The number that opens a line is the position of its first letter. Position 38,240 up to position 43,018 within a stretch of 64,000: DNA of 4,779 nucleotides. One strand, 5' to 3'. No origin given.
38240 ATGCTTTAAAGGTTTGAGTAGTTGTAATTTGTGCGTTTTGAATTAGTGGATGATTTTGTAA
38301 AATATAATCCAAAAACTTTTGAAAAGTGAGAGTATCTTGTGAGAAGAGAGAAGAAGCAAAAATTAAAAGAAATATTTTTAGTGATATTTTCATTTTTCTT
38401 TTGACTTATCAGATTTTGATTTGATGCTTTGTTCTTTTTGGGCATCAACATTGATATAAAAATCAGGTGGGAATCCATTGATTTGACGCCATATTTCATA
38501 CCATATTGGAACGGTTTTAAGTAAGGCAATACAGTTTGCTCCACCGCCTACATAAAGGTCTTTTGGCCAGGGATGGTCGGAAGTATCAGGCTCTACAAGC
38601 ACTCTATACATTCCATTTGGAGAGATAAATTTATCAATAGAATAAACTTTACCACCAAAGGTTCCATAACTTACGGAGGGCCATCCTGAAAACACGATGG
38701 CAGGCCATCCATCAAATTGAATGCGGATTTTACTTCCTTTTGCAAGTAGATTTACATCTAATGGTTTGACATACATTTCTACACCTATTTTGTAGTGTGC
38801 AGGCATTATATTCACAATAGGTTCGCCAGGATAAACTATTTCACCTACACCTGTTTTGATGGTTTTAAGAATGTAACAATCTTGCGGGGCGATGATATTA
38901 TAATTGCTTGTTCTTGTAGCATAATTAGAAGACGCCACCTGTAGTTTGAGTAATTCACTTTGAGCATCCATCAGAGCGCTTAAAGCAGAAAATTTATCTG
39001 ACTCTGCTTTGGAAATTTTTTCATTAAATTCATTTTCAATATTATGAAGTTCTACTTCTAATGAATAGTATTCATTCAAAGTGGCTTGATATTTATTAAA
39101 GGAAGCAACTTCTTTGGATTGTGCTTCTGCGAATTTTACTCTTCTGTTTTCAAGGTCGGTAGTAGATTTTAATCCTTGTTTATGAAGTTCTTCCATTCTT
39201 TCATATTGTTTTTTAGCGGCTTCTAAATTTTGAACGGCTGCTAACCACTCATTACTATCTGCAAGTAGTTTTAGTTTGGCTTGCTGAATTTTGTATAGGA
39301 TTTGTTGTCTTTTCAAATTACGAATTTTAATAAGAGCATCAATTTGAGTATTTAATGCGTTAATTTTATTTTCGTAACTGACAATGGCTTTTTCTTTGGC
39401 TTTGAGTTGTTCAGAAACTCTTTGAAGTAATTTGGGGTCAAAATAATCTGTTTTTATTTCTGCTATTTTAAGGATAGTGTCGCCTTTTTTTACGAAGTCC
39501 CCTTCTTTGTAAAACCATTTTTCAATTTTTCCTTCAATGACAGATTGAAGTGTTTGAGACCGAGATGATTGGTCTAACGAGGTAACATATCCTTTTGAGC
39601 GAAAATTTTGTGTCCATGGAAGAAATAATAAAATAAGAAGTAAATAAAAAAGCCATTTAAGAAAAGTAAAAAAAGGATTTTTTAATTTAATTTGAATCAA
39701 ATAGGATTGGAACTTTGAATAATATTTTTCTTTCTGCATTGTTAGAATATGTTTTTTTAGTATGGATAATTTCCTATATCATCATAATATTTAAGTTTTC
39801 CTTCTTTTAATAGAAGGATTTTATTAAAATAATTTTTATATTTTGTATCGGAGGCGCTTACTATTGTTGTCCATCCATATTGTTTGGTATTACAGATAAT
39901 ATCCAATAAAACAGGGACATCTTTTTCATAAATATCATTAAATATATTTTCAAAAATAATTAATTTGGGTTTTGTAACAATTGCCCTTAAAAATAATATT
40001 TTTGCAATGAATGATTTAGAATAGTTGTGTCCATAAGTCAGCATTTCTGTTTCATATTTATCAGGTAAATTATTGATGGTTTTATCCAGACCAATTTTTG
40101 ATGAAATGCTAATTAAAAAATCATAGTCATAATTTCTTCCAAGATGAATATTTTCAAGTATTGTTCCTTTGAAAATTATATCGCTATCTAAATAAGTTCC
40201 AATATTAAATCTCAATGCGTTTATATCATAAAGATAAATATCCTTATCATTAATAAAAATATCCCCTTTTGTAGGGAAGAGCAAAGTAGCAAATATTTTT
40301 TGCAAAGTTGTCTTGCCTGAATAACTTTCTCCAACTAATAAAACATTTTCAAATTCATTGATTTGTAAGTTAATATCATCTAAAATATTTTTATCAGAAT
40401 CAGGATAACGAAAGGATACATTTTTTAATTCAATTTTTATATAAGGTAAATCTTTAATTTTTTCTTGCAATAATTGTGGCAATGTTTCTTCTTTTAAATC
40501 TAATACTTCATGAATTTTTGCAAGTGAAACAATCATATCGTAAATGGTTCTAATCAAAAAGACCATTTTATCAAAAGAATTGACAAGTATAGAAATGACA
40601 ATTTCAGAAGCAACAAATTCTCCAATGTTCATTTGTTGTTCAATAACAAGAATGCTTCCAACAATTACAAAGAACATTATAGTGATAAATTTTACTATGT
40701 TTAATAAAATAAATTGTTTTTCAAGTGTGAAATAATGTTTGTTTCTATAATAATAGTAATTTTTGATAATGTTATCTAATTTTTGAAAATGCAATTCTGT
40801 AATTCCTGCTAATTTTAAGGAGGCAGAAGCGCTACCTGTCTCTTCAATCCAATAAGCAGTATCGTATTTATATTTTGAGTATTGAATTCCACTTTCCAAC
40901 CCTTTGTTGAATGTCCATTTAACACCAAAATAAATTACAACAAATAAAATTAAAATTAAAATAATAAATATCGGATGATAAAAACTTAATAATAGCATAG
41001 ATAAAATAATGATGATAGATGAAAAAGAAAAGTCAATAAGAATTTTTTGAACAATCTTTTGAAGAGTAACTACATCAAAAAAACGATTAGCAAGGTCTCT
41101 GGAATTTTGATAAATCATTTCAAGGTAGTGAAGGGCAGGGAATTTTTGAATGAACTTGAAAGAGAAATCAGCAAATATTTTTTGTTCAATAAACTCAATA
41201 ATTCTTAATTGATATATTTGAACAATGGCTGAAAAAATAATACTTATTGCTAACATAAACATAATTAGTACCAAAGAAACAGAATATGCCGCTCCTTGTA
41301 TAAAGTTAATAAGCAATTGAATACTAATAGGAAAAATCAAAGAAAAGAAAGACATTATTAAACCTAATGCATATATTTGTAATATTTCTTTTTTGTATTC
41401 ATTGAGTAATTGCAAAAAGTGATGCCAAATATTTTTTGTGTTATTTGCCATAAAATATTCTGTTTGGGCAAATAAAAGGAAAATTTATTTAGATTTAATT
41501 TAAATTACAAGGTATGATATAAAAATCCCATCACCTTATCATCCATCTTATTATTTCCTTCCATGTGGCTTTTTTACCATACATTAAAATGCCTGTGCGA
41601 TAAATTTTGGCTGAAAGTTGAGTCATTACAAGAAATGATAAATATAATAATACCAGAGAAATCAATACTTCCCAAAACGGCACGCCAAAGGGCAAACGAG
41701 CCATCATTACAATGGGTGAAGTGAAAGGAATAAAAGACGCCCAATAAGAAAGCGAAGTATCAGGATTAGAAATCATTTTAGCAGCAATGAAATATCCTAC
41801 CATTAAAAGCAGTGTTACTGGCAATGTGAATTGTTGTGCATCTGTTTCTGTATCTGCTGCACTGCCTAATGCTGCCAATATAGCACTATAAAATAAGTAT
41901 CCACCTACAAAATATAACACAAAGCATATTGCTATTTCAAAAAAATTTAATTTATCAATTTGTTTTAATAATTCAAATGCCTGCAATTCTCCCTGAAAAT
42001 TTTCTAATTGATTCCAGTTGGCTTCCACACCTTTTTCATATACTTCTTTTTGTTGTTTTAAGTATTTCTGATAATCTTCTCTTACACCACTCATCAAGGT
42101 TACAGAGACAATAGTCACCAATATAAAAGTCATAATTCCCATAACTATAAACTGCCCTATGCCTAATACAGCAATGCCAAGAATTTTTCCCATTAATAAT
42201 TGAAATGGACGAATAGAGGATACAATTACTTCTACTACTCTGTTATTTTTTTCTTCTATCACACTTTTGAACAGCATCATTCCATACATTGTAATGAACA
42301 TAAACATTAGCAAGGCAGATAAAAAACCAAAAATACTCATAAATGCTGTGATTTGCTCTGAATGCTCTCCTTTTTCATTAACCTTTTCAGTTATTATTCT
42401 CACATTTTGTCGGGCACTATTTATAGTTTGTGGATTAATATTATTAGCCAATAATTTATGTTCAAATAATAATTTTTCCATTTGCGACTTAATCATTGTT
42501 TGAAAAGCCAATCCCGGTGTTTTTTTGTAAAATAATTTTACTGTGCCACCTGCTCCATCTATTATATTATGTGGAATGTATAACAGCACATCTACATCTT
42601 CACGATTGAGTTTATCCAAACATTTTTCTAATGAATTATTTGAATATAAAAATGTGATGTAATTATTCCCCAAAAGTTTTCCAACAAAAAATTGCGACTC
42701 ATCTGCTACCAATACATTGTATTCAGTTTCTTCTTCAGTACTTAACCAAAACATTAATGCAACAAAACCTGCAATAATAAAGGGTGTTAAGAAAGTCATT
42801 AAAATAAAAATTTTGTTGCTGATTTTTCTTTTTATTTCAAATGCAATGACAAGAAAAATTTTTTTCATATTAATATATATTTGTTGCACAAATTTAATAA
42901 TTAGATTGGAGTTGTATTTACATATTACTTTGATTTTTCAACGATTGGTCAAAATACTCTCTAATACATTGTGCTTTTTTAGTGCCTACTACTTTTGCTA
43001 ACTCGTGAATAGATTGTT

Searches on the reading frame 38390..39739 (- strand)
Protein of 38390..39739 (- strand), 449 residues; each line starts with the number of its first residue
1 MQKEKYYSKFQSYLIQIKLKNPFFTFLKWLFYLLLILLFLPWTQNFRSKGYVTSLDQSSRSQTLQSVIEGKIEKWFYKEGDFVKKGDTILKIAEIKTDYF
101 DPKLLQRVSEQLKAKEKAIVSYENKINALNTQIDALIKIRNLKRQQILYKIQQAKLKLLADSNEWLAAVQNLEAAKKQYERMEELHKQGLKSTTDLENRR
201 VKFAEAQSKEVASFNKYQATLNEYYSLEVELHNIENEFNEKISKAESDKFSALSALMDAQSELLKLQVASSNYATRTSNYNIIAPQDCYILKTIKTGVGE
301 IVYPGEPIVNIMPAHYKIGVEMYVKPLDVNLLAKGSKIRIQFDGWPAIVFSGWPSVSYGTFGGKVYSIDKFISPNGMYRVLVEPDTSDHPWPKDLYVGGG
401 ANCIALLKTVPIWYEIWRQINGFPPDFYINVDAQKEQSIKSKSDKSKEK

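Call 6: search_protein_families(library=pfam, proteins=[window:38390-39739:-], max_evalue=0.001)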
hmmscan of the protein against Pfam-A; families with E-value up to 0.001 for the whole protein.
window:38390-39739:- (449 aa): 5 families
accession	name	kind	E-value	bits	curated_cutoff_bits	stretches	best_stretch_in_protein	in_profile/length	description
PF13437.12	HlyD_3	-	7.2e-10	40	22.2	0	282-349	2-63/106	HlyD family secretion protein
PF13533.13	Biotin_lipoyl_2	-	1.2e-07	31.9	29.8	1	63-92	2-31/32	Biotin-lipoyl like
PF02321.23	OEP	-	8.4e-07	29.4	22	1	122-226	80-184/187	Outer membrane efflux protein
PF16576.10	HlyD_D23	-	3.4e-06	26.9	30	0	49-148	9-78/214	Barrel-sandwich domain of CusB or HlyD membrane-fusion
PF00364.28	Biotin_lipoyl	-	0.00079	19.7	22.1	0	67-96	12-40/73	Biotin-requiring enzyme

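Call 7: search_protein_families(library=ncbifam, proteins=[window:38390-39739:-], max_evalue=0.01)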
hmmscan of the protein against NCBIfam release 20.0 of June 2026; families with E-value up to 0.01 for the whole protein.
window:38390-39739:- (449 aa): 13 families
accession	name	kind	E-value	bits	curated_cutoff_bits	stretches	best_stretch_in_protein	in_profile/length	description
TIGR01843.1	type_I_hlyD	subfamily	2.8e-23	82.6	208.65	1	48-368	33-351/422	HlyD family type I secretion periplasmic adaptor subunit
TIGR01730.1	RND_mfp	subfamily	7.1e-16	58.1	94.9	2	143-222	49-133/322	efflux RND transporter periplasmic adaptor subunit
TIGR00999.1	8a0102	subfamily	1.5e-14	53.8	319.3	2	143-220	5-84/271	CzcB/NccB family metal efflux transporter periplasmic adaptor subunit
TIGR00998.1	8a0101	subfamily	1.9e-12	46.8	390.8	1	60-353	41-277/334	EmrA/EmrK family multidrug efflux transporter periplasmic adaptor subunit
TIGR02971.1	heterocyst_DevB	subfamily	1.3e-09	37.9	129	1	71-341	26-263/327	ABC exporter membrane fusion protein, DevB family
TIGR03794.1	NHLM_micro_HlyD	equivalog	1.5e-09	37.3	156.2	1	56-373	53-341/421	NHLP bacteriocin system secretion protein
NF002939.0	PRK03598.1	equivalog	3.8e-05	23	393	0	167-350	119-273/332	secretion protein HlyD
NF011457.0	PRK14875.1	equivalog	0.0002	20.4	307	1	67-208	15-129/372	acetoin dehydrogenase dihydrolipoyllysine-residue acetyltransferase subunit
TIGR01347.1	sucB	equivalog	0.001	18.3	378.65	1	65-216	10-165/404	dihydrolipoyllysine-residue succinyltransferase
NF008854.0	PRK11892.1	equivalog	0.0011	17.7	454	1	68-155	15-96/464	pyruvate dehydrogenase complex E1 component subunit beta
TIGR01844.1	type_I_sec_TolC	subfamily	0.0025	16.9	225.15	1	144-279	109-243/414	TolC family outer membrane protein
NF004309.0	PRK05704.1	equivalog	0.0058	16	449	1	65-213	12-164/408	2-oxoglutarate dehydrogenase complex dihydrolipoyllysine-residue succinyltransferase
NF011715.0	PRK15136.1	equivalog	0.0088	14.7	563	0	62-181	62-183/390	multidrug efflux MFS transporter periplasmic adaptor subunit EmrA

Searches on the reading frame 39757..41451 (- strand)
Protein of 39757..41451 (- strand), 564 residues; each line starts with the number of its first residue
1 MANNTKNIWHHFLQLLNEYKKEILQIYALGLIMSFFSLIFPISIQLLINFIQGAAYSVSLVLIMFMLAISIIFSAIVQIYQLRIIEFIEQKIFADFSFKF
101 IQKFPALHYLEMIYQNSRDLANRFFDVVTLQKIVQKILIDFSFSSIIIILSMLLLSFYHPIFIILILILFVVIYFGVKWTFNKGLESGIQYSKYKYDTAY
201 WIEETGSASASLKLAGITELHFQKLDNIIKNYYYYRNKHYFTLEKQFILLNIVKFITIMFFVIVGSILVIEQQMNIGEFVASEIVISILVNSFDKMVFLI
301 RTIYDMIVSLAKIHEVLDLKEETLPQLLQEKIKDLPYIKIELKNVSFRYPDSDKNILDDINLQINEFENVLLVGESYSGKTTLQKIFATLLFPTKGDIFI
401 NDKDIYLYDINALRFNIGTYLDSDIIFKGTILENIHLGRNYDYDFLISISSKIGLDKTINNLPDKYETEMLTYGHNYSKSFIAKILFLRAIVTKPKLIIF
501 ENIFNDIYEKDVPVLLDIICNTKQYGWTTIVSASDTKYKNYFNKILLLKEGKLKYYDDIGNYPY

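Call 6: search_protein_families(library=pfam, proteins=[window:39757-41451:-], max_evalue=0.001)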
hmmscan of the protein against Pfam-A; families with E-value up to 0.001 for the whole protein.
window:39757-41451:- (564 aa): 2 families
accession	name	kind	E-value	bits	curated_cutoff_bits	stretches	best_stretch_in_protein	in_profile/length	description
PF00005.33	ABC_tran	-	3.4e-14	54.1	25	1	357-500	1-132/137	ABC transporter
PF00664.28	ABC_membrane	-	0.00021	21.5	28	1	30-292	8-273/274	ABC transporter transmembrane region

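Call 7: search_protein_families(library=ncbifam, proteins=[window:39757-41451:-], max_evalue=0.01)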
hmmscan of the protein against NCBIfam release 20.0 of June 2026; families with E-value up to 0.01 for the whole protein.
window:39757-41451:- (564 aa): 143 families (the best 25 are shown)
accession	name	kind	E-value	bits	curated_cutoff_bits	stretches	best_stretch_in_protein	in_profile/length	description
TIGR03375.1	type_I_sec_LssB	subfamily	1.5e-41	142.5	693.1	1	8-552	136-678/696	type I secretion system permease/ATPase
TIGR01846.1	type_I_sec_HlyB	subfamily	4.6e-41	140.9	725.55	1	12-552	130-668/694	type I secretion system permease/ATPase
NF045998.1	cleave_ABC_plasm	equivalog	5.1e-41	140.7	500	1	5-522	138-648/673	Mbov_0121 family peptidase domain-containing ABC transporter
TIGR03797.1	NHLM_micro_ABC2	equivalog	1.6e-40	139.3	709.4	1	14-501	129-613/686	NHLP bacteriocin export ABC transporter permease/ATPase subunit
TIGR03796.1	NHLM_micro_ABC1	equivalog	2.6e-40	138.4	853.3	1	5-552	138-688/710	NHLP family bacteriocin export ABC transporter peptidase/permease/ATPase subunit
TIGR01842.1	type_I_sec_PrtD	subfamily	5.4e-36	124.2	510.15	1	17-556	2-534/544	type I secretion system permease/ATPase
TIGR01193.1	bacteriocin_ABC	subfamily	2.4e-33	115.6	523.85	1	5-506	140-641/708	peptide cleavage/export ABC transporter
TIGR02203.1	MsbA_lipidA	equivalog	2.7e-29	102.1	602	1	12-499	5-493/572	lipid A export permease/ATP-binding protein MsbA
NF008364.0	PRK11160.1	equivalog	9.9e-26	90.4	630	1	13-553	5-552/575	heme ABC transporter ATP-binding protein/permease CydC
TIGR02868.1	CydC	equivalog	1.2e-25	90.2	329.05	1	126-500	119-495/530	thiol reductant ABC exporter subunit CydC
TIGR02204.1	MsbA_rel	hypoth_equivalog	4e-25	88.5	780.4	1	10-551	7-550/576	ABC transporter, permease/ATP-binding protein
TIGR00958.1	3a01208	subfamily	2.5e-23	82.2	874.6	1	180-554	323-692/711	antigen peptide transporter 2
NF010178.0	PRK13657.1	equivalog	2.1e-22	79.3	733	1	8-502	6-497/588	glucan ABC transporter ATP-binding protein/ permease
TIGR02857.1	CydD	equivalog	3.5e-22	79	435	1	309-500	293-482/529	thiol reductant ABC exporter subunit CydD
NF052233.1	CphA_assoc_ABC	equivalog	1.9e-20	72.8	880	1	257-503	427-671/766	cyanophycin metabolism-associated ABC transporter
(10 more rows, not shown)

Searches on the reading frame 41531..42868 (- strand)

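Call 6: search_protein_families(library=pfam, proteins=[window:41531-42868:-], max_evalue=0.001)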
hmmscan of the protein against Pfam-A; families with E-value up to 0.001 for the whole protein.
window:41531-42868:- (445 aa): 1 family
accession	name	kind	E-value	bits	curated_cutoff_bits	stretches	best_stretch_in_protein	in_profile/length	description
PF12698.13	ABC2_membrane_3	-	7.1e-56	190.2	31.6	1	19-419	1-345/347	ABC-2 family transporter protein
